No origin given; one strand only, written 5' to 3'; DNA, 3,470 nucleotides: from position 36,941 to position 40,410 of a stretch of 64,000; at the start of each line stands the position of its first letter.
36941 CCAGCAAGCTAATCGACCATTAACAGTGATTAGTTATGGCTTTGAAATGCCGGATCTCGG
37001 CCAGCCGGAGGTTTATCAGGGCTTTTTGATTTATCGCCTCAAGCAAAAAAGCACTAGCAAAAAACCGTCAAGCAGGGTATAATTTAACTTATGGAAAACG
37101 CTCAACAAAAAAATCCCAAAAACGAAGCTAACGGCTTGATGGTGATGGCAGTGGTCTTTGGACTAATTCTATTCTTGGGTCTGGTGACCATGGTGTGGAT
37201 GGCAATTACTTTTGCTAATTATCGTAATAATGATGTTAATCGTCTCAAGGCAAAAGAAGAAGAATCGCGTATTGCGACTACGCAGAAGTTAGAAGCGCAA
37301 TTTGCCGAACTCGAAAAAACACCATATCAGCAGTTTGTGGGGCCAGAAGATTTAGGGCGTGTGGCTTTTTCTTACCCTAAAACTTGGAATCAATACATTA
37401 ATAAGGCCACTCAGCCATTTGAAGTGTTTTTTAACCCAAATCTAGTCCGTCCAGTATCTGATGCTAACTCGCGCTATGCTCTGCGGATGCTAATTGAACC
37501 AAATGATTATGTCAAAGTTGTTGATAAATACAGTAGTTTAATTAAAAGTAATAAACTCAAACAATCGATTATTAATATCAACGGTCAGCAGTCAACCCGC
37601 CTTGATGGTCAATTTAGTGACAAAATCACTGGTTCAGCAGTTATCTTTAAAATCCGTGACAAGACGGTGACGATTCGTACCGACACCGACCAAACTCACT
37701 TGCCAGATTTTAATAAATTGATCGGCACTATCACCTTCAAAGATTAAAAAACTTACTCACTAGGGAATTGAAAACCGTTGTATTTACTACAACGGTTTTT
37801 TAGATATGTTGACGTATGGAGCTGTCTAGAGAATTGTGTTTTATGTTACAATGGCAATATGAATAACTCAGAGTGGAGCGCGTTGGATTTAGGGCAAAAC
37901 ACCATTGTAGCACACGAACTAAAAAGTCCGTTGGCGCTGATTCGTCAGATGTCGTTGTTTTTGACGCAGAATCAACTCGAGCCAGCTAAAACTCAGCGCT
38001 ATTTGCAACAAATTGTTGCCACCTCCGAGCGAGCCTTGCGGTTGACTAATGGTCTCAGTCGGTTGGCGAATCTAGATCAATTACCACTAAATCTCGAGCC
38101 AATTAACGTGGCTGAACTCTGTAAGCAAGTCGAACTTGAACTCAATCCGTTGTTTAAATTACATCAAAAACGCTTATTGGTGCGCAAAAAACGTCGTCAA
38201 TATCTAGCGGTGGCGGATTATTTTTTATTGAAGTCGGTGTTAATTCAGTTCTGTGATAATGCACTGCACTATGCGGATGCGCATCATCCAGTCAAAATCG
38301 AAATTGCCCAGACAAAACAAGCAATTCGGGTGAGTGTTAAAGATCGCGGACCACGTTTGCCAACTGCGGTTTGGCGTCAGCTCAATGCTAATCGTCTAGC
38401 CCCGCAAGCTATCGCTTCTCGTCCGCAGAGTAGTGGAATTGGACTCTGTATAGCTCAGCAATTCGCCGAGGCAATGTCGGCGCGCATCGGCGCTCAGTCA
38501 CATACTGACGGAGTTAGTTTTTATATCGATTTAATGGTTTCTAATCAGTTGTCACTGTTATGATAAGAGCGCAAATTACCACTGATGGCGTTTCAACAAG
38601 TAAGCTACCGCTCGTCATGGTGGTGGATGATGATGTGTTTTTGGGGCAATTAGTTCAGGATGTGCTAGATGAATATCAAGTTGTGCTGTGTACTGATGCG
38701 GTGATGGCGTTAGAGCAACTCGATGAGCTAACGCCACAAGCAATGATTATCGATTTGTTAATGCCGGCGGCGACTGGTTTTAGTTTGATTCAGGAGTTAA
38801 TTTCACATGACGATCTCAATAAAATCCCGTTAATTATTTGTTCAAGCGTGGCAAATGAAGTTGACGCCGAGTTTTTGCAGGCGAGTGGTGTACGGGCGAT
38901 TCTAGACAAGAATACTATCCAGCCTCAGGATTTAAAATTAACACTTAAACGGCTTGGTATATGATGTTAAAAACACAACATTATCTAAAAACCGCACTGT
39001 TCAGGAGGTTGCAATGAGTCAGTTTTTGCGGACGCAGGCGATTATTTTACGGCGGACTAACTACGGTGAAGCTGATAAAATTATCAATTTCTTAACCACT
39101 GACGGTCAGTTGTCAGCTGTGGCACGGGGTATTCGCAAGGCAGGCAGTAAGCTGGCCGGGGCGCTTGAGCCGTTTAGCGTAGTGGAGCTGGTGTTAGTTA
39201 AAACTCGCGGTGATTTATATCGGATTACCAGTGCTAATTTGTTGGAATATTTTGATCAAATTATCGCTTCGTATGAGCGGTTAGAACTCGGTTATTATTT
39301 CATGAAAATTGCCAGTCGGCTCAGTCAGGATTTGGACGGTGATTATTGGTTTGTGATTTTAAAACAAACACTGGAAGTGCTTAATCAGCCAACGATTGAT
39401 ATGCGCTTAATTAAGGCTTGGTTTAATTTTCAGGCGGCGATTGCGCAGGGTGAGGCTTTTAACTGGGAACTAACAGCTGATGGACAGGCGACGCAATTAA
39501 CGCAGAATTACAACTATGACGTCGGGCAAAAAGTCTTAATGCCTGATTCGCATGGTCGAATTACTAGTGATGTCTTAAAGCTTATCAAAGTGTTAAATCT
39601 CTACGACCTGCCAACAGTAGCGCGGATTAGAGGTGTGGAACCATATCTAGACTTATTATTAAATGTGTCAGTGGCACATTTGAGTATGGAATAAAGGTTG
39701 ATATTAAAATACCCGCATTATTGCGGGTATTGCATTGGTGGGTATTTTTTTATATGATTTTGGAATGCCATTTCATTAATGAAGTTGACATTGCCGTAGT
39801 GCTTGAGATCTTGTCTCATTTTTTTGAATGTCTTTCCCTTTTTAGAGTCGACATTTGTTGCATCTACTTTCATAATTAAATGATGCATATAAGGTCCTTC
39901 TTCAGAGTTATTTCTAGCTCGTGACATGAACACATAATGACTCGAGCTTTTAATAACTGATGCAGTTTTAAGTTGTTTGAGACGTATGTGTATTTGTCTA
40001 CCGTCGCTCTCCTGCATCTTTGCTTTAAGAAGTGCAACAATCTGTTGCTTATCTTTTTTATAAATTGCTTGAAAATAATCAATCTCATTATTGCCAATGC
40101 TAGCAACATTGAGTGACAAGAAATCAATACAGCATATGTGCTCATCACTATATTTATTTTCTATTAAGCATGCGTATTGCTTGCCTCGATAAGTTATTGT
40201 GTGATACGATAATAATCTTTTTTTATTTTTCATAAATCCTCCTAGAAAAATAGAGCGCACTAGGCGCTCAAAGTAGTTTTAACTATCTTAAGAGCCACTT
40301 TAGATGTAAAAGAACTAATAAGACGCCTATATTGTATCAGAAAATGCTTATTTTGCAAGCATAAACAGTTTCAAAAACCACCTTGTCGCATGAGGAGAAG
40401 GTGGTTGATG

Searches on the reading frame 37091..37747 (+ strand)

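Call 14: search_protein_families(library=padloc, proteins=[window:37091-37747:+], max_evalue=0.1)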
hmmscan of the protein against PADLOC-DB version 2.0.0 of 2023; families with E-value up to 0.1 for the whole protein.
window:37091-37747:+ (218 aa): 2 families
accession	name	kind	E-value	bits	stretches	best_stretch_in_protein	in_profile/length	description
PDLC01674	Cas12f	-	0.0082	13.2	1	101-211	29-129/389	CAS-V-F; effector__SPE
PDLC01678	Cas12f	-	0.0082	13.2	1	101-211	29-129/389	Cas14c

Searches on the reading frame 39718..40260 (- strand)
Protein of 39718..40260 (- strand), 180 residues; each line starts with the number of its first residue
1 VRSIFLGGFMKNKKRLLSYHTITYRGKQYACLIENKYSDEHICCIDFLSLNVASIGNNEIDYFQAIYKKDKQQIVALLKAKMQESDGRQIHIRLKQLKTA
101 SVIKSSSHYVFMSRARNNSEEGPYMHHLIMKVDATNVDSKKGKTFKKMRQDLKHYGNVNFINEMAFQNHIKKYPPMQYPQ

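Call 14: search_protein_families(library=padloc, proteins=[window:39718-40260:-], max_evalue=0.1)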
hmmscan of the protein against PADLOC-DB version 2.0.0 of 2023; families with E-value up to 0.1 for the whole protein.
window:39718-40260:- (180 aa): 1 family
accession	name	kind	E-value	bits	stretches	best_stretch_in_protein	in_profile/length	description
PDLC04092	SIR2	-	0.0017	15.7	1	16-126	133-246/318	-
